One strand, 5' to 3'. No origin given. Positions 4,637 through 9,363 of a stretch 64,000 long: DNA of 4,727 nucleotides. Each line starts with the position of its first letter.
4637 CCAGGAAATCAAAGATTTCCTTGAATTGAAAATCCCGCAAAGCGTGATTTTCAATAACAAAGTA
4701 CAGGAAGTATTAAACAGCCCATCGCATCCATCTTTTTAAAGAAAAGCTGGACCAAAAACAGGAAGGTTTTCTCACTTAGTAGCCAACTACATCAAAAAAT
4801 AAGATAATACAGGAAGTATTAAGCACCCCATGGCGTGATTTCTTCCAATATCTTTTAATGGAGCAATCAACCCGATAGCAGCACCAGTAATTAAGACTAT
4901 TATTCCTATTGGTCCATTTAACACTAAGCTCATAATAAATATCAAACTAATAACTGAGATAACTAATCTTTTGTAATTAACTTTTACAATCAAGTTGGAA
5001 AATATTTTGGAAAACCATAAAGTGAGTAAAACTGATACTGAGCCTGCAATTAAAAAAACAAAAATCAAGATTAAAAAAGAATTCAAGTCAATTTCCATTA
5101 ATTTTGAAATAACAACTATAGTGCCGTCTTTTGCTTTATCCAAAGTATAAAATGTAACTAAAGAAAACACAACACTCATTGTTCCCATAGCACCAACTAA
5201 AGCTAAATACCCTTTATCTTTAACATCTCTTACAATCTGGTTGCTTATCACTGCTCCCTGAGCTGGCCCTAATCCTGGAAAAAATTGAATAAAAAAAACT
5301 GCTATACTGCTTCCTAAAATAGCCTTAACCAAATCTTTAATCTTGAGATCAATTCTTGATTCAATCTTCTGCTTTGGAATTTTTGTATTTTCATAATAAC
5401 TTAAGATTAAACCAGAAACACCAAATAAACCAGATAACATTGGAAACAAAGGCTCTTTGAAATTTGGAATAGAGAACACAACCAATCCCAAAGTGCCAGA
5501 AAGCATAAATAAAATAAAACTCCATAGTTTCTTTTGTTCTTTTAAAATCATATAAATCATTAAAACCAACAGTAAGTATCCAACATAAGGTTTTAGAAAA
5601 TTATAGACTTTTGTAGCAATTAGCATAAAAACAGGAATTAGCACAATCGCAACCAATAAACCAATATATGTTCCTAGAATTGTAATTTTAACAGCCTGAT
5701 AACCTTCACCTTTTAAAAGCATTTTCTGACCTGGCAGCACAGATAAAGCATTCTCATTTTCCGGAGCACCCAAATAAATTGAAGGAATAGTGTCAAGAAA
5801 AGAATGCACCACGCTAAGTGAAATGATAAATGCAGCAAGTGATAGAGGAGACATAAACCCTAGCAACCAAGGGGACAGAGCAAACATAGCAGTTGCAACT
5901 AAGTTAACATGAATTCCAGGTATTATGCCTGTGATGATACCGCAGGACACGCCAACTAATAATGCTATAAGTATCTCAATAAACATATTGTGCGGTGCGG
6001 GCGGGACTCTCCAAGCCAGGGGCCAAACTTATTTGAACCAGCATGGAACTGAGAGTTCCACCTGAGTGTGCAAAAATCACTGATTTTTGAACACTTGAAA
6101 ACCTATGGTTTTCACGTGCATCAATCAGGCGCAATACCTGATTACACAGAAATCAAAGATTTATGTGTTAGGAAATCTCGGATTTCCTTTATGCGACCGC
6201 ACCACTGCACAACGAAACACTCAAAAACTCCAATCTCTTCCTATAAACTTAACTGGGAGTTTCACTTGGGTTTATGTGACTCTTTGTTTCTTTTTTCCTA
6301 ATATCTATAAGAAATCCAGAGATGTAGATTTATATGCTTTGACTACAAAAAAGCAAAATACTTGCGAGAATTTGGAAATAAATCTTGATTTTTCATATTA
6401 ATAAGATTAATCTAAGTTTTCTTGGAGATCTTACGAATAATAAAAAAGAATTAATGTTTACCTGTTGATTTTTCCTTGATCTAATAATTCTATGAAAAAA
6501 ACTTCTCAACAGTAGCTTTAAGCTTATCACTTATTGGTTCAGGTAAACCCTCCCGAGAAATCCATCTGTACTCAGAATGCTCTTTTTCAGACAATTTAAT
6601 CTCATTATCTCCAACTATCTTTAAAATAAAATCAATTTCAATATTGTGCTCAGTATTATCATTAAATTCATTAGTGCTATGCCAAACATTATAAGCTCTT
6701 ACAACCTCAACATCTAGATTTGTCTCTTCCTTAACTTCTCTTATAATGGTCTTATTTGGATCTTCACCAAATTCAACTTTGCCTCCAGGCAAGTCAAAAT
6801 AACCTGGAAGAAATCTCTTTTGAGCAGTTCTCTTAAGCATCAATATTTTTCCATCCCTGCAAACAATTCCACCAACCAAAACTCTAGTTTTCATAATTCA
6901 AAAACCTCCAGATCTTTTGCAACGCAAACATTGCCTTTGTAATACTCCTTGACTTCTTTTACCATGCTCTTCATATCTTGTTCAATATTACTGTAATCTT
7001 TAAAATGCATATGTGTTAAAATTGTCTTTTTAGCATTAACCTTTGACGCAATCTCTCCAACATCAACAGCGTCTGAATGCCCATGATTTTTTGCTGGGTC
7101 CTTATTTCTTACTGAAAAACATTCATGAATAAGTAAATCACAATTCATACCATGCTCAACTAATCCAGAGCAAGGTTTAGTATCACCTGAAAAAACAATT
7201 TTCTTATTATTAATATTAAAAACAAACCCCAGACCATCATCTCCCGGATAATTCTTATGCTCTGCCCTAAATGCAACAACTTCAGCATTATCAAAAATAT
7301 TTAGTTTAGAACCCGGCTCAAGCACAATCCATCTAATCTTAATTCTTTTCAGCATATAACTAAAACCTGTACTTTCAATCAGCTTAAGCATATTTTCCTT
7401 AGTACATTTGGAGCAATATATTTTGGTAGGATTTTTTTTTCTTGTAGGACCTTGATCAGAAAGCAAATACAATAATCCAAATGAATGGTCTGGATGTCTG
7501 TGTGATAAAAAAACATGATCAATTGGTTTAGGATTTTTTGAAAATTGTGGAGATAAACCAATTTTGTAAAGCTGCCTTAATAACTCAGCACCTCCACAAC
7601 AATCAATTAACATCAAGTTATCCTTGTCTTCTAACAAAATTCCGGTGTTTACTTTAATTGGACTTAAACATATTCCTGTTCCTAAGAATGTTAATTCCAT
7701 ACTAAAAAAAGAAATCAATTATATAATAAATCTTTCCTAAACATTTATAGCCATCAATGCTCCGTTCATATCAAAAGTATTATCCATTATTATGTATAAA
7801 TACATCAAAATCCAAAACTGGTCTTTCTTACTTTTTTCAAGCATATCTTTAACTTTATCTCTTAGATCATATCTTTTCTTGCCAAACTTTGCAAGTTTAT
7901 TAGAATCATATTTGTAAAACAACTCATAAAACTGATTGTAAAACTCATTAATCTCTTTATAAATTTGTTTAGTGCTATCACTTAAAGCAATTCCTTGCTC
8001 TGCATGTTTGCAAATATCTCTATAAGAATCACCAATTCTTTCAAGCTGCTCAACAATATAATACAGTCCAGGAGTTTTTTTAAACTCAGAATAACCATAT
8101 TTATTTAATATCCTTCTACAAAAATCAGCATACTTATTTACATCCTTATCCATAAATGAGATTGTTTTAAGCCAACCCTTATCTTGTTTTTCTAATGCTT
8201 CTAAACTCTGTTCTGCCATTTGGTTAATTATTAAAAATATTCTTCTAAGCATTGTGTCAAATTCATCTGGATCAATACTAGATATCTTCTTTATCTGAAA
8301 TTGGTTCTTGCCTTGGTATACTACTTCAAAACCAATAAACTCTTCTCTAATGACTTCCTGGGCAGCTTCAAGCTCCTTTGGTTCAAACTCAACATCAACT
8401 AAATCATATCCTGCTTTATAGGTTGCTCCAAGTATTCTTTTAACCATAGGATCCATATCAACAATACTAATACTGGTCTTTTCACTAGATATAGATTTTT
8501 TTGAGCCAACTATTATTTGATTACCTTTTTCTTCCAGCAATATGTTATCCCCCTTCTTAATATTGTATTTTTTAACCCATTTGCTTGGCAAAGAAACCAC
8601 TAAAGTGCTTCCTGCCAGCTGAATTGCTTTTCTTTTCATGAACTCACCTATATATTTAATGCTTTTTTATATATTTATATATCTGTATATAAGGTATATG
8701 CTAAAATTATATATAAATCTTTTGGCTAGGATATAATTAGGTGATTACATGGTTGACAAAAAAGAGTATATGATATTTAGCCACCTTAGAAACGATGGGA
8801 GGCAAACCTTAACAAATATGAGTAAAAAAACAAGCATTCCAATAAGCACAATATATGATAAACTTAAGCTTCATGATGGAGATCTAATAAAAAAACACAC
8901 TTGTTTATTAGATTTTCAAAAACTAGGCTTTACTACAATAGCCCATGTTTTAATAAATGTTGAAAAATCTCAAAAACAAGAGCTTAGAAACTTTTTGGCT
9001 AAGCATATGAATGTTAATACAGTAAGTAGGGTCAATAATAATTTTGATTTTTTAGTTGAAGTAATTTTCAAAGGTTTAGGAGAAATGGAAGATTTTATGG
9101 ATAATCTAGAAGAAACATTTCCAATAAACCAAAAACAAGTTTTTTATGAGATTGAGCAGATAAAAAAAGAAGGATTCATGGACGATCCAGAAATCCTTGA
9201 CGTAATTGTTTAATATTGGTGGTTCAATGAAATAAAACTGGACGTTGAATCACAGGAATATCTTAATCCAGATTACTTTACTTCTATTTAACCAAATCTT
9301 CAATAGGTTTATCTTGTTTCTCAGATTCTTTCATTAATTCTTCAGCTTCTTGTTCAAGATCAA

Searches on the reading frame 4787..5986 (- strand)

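Call 49: search_protein_families(library=pfam, proteins=[window:4787-5986:-], max_evalue=0.00001)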
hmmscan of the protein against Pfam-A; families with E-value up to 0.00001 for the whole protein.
window:4787-5986:- (399 aa): 1 family
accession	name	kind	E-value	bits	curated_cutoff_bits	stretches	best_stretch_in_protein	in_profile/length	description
PF01970.21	TctA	-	7.9e-57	193.2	28.9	1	6-386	1-422/423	Tripartite tricarboxylate transporter TctA family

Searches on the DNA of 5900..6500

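Call 33: search_rna_families(source=window, start=5900, end=6500, threshold=evalue, max_evalue=10, show_alignments=2)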
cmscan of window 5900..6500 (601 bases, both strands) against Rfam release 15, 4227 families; matches with E-value up to 10: 4.
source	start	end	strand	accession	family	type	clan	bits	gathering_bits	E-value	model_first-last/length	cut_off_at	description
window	6343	6378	-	RF01334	CRISPR-DR21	Gene; CRISPR;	-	23.9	48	0.097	1-37/37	no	CRISPR RNA direct repeat element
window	6062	6183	+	RF02902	AaHKsRNA22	Gene; sRNA;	-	19.5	39.8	0.31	1-101/101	no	Aggregatibacter sRNA 22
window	6140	6198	-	RF03459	mir-1890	Gene; miRNA;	-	15.5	76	4.9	1-78/78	no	mir-1890 microRNA precursor family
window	6112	6148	-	RF01556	TB9Cs3H2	Gene; snRNA; snoRNA; HACA-box;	-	13.3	50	9.2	1-63/63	no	Trypanosomatid snoRNA TB9Cs3H2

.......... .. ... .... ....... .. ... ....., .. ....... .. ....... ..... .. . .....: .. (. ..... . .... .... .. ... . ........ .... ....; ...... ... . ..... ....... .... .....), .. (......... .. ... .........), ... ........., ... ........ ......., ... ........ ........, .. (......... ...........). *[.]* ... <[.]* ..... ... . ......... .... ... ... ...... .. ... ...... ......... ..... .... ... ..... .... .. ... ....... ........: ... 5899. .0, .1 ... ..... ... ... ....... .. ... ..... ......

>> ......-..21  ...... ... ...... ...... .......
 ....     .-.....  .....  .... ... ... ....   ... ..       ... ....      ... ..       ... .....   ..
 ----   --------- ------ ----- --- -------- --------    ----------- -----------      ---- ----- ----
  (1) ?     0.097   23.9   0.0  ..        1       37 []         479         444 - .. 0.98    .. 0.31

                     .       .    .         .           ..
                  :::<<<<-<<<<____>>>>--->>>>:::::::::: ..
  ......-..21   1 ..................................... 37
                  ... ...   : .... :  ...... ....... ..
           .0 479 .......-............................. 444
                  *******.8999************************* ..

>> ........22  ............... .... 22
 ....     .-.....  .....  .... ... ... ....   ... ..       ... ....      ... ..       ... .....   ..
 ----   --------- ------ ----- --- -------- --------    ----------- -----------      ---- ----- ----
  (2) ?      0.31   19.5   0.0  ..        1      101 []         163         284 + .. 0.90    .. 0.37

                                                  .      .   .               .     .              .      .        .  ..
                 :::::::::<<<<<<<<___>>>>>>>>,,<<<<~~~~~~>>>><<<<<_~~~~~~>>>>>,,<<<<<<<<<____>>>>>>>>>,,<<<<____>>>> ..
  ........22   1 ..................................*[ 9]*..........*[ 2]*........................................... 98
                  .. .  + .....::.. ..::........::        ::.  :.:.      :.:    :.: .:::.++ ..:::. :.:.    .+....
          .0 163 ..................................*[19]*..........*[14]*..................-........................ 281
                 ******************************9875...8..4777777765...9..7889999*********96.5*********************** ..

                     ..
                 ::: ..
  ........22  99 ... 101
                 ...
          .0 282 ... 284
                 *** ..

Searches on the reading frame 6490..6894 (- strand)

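Call 49: search_protein_families(library=pfam, proteins=[window:6490-6894:-], max_evalue=0.00001)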
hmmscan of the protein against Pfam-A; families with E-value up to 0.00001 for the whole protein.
window:6490-6894:- (134 aa): 2 families
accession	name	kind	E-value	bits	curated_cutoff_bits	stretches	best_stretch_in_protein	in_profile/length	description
PF00293.34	NUDIX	-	1.4e-21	77.4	21.1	1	4-122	3-124/134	NUDIX domain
PF14815.12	NUDIX_4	-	1.4e-07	31.8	35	1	7-118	2-99/113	NUDIX domain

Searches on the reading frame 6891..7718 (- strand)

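Call 49: search_protein_families(library=pfam, proteins=[window:6891-7718:-], max_evalue=0.00001)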
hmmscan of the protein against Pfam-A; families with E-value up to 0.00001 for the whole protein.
window:6891-7718:- (275 aa): 2 families
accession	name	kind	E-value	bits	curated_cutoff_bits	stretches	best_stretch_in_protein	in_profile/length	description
PF12706.13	Lactamase_B_2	-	2.4e-24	86.5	27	1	37-237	4-200/200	Beta-lactamase superfamily domain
PF00753.33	Lactamase_B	-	4.9e-12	46.6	22.7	1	27-180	9-150/196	Metallo-beta-lactamase superfamily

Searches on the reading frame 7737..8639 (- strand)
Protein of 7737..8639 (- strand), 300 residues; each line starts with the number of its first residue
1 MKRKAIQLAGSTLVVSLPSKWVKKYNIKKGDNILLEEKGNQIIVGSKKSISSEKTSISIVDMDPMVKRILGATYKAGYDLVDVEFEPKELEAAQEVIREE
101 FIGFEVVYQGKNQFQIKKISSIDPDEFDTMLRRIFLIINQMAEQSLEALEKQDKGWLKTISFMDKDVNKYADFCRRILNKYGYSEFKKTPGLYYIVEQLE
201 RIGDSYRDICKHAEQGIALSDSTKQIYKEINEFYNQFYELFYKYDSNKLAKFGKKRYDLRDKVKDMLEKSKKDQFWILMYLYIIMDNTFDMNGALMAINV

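Call 49: search_protein_families(library=pfam, proteins=[window:7737-8639:-], max_evalue=0.00001)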
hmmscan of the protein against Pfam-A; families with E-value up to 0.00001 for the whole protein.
window:7737-8639:- (300 aa): 2 families
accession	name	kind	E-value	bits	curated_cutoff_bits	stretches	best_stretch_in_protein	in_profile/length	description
PF01895.24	PhoU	-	3.9e-08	34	23.5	1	131-211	1-87/89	PhoU domain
PF04014.23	MazE_antitoxin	-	5.5e-08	33.1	24.7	1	8-49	3-45/48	Antidote-toxin recognition MazE, bacterial antitoxin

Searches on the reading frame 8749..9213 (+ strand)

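Call 49: search_protein_families(library=pfam, proteins=[window:8749-9213:+], max_evalue=0.00001)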
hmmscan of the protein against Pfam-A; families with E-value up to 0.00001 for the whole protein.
window:8749-9213:+ (154 aa): 1 family
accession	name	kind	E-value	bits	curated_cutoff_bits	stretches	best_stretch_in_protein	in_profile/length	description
PF01037.27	AsnC_trans_reg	-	7e-06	26.3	25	0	67-121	1-57/73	Lrp/AsnC ligand binding domain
